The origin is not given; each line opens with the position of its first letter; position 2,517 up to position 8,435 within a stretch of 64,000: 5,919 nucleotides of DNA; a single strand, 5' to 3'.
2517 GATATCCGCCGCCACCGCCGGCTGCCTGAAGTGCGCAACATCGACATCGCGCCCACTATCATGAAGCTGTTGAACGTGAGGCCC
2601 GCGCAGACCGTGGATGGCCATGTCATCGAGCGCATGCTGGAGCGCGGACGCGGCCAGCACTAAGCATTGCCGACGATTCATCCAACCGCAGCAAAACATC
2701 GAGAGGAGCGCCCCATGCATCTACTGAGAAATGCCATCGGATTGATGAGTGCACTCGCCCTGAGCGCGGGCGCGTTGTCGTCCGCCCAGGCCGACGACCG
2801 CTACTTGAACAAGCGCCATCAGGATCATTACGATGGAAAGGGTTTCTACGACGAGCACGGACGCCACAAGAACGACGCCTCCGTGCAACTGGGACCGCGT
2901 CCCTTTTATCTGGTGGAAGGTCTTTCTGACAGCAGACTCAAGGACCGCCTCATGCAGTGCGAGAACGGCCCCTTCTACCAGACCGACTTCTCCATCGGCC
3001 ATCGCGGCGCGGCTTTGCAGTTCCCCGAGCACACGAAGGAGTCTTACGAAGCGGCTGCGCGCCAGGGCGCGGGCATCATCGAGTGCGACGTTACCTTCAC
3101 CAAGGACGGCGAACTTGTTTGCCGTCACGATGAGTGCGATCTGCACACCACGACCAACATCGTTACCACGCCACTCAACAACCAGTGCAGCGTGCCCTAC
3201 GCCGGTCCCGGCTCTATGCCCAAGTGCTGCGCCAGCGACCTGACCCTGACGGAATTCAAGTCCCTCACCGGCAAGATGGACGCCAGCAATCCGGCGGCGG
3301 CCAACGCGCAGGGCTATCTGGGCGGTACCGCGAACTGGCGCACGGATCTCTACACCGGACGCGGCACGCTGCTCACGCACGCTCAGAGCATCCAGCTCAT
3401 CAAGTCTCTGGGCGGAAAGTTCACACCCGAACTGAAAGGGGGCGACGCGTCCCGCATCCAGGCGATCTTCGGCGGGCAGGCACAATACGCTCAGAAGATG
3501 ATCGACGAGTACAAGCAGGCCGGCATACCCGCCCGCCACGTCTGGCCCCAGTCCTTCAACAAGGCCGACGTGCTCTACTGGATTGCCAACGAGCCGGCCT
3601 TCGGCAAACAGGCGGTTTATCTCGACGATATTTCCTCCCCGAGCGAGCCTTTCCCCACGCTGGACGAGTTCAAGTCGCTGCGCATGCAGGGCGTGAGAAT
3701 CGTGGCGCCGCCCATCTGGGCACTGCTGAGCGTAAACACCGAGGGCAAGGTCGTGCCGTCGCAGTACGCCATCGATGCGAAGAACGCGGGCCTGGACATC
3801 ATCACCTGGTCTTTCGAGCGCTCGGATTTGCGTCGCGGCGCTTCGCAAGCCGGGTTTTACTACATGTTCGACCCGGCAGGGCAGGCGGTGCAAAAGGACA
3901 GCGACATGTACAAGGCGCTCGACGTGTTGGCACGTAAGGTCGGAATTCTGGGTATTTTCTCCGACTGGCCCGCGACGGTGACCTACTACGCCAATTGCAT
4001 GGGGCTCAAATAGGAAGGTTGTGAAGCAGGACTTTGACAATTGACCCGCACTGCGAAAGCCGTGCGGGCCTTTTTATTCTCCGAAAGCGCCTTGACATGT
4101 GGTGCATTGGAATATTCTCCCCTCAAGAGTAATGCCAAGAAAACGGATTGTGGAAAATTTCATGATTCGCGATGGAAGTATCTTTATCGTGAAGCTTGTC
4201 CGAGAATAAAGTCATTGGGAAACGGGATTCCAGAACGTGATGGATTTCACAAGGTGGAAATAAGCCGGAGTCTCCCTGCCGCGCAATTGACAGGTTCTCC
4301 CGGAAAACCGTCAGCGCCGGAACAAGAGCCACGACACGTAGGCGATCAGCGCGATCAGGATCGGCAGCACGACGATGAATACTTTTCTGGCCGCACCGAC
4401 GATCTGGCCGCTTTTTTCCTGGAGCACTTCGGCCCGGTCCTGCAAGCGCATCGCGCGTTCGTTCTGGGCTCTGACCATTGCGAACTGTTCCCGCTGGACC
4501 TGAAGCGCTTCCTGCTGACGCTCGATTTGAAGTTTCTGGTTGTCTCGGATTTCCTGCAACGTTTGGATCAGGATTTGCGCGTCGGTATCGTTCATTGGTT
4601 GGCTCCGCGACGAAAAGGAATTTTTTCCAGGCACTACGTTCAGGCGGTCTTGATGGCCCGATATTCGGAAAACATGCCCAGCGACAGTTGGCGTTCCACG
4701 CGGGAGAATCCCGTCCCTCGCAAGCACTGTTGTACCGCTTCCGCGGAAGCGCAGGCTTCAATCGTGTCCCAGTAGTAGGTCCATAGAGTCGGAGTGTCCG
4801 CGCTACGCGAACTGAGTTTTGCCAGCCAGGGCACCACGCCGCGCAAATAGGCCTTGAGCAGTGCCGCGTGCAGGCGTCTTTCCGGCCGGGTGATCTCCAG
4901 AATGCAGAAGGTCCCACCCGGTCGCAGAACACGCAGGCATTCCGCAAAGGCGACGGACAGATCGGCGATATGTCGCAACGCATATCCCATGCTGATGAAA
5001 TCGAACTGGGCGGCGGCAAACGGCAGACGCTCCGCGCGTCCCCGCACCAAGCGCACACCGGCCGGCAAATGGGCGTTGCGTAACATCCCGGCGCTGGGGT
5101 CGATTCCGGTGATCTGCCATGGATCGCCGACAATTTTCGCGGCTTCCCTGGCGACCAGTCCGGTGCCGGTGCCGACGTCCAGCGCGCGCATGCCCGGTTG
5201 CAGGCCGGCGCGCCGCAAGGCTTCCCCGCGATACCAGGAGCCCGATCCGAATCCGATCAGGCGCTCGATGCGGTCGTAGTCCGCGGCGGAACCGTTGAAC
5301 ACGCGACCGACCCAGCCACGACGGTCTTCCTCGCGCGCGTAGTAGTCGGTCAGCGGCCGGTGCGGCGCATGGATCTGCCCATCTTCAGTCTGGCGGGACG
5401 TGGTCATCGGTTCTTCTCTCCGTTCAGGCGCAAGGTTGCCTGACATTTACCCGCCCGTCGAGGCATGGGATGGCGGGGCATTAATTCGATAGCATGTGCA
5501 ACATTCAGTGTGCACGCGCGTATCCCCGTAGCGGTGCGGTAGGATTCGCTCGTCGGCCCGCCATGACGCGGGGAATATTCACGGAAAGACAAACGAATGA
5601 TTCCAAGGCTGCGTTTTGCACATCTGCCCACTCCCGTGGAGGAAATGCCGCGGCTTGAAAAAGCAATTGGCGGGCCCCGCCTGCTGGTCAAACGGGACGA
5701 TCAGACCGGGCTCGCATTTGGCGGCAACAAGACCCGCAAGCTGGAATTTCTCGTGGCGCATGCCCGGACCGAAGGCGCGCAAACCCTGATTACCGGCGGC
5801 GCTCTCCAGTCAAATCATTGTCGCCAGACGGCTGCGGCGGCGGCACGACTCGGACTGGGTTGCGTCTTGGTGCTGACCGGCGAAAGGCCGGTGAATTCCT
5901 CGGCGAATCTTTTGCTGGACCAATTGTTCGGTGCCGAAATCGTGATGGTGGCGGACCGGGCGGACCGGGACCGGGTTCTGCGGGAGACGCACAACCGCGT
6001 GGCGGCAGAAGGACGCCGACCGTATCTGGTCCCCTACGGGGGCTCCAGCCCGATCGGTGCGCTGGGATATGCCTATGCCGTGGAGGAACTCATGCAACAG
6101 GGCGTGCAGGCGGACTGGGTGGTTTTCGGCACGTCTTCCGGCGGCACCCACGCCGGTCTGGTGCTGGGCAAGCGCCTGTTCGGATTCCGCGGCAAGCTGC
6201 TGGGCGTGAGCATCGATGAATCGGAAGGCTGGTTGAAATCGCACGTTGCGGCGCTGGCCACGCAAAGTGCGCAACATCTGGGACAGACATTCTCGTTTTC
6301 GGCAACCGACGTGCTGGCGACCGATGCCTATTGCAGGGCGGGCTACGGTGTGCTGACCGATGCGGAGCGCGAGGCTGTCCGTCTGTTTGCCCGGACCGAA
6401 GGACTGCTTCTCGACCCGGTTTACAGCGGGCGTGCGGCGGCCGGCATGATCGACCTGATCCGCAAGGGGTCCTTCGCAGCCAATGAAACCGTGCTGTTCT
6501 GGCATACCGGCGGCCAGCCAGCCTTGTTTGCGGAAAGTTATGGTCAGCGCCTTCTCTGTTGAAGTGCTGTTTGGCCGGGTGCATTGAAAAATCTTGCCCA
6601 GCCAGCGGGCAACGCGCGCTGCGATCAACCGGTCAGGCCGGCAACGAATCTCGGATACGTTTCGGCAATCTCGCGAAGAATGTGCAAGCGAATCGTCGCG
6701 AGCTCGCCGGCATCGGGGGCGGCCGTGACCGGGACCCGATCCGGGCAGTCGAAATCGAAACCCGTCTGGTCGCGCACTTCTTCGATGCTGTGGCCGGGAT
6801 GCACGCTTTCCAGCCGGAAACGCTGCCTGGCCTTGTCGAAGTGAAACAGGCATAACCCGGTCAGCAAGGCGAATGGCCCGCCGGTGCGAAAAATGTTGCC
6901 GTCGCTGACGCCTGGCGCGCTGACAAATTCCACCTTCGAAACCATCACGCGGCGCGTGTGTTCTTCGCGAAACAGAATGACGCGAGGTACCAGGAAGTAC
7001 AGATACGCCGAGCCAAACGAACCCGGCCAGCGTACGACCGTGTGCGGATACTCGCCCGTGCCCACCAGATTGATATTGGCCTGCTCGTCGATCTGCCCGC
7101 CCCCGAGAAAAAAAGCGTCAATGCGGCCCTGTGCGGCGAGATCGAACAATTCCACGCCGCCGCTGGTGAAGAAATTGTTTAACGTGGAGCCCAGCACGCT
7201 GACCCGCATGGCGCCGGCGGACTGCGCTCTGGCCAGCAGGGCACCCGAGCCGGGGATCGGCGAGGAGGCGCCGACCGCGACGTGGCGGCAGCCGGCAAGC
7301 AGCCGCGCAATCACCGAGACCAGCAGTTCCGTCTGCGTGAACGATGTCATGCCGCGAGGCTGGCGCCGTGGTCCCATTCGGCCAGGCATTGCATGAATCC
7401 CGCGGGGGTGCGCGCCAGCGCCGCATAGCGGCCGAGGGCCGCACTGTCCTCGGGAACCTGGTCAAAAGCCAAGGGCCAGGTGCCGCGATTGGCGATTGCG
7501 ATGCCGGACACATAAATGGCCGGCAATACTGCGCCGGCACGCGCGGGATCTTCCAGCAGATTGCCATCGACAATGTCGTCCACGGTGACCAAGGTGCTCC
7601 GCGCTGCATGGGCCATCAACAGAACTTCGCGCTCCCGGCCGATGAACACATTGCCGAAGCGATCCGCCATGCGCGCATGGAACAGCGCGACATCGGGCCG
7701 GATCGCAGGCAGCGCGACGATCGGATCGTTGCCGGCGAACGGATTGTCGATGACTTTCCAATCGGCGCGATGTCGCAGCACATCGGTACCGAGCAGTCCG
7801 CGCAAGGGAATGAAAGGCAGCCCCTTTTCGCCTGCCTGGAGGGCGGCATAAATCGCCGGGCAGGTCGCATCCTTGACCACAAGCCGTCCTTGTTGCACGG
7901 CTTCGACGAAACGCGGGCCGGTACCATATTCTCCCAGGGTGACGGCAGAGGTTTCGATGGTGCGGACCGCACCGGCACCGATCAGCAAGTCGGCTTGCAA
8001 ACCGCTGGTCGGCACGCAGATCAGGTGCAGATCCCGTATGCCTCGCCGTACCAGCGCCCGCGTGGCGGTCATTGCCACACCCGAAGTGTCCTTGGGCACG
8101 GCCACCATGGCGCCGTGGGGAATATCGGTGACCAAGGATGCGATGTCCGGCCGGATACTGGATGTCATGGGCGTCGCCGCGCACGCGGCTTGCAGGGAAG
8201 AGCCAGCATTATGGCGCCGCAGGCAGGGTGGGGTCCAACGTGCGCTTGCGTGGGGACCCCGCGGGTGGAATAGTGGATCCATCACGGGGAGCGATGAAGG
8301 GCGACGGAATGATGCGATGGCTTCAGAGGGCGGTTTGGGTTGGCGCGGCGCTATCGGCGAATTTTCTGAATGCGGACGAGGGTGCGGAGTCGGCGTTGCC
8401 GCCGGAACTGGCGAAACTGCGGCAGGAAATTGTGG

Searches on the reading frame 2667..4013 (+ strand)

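Call 16: search_protein_families(library=ncbifam, proteins=[window:2667-4013:+], max_evalue=0.00001)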
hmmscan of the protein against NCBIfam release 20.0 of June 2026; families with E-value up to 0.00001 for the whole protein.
window:2667-4013:+ (448 aa): 2 families
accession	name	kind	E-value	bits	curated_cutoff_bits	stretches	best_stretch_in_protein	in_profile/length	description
NF008354.0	PRK11143.1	equivalog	5.1e-10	38.8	254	1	107-227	31-142/359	glycerophosphodiester phosphodiesterase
NF006989.0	PRK09454.1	equivalog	5.1e-06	26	264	0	109-164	12-66/251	glycerophosphodiester phosphodiesterase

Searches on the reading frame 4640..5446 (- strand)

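Call 39: search_protein_families(library=pfam, proteins=[window:4640-5446:-], max_evalue=0.001)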
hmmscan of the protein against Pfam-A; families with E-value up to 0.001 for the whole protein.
window:4640-5446:- (268 aa): 9 families
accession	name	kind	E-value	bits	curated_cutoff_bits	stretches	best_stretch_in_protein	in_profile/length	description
PF01209.24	Ubie_methyltran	-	4e-29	102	20.1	1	43-265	8-232/233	ubiE/COQ5 methyltransferase family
PF08241.18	Methyltransf_11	-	4e-22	79.1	21.2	1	89-182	1-95/95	Methyltransferase domain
PF13649.12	Methyltransf_25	-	1.9e-19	70.6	27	1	89-178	2-97/97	Methyltransferase domain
PF13489.12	Methyltransf_23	-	1.3e-13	51.5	27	1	78-203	14-124/164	Methyltransferase domain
PF13847.12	Methyltransf_31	-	4e-13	49.7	27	1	83-192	2-114/145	Methyltransferase domain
PF08242.18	Methyltransf_12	-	1.3e-12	48.7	30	1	89-180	1-98/98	Methyltransferase domain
PF01135.25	PCMT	-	3.9e-05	24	20.3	1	80-125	69-114/210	Protein-L-isoaspartate(D-aspartate) O-methyltransferase (PCMT)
PF01728.25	FtsJ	-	0.00047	20.6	24.1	0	75-201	11-156/181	FtsJ-like methyltransferase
PF02353.26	CMAS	-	0.00053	19.8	27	0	76-104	54-82/273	Mycolic acid cyclopropane synthetase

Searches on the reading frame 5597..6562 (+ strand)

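Call 39: search_protein_families(library=pfam, proteins=[window:5597-6562:+], max_evalue=0.001)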
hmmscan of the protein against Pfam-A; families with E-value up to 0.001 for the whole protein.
window:5597-6562:+ (321 aa): 1 family
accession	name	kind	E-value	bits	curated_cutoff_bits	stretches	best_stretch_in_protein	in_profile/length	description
PF00291.31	PALP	-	3.6e-49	168.1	35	1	8-305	4-295/295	Pyridoxal-phosphate dependent enzyme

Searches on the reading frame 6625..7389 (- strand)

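Call 39: search_protein_families(library=pfam, proteins=[window:6625-7389:-], max_evalue=0.001)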
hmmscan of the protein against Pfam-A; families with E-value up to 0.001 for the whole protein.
window:6625-7389:- (254 aa): 1 family
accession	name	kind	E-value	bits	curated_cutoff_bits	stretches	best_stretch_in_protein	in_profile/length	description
PF01144.29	CoA_trans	-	1.5e-13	51.1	23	1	50-206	57-215/217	Coenzyme A transferase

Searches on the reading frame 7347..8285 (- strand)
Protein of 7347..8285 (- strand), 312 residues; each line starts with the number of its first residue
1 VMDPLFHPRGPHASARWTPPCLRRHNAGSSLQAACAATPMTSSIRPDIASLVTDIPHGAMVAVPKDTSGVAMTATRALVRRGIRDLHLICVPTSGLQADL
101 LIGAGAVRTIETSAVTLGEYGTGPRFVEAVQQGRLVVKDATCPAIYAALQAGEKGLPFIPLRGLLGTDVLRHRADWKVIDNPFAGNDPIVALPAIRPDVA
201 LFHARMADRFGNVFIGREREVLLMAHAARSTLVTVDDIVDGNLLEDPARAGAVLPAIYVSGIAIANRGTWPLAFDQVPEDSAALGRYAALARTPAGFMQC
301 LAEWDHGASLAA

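Call 39: search_protein_families(library=pfam, proteins=[window:7347-8285:-], max_evalue=0.001)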
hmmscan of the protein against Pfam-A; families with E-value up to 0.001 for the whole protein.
window:7347-8285:- (312 aa): 1 family
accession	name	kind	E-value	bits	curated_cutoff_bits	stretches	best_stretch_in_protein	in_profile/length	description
PF01144.29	CoA_trans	-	5.7e-11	42.7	23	1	48-241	4-196/217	Coenzyme A transferase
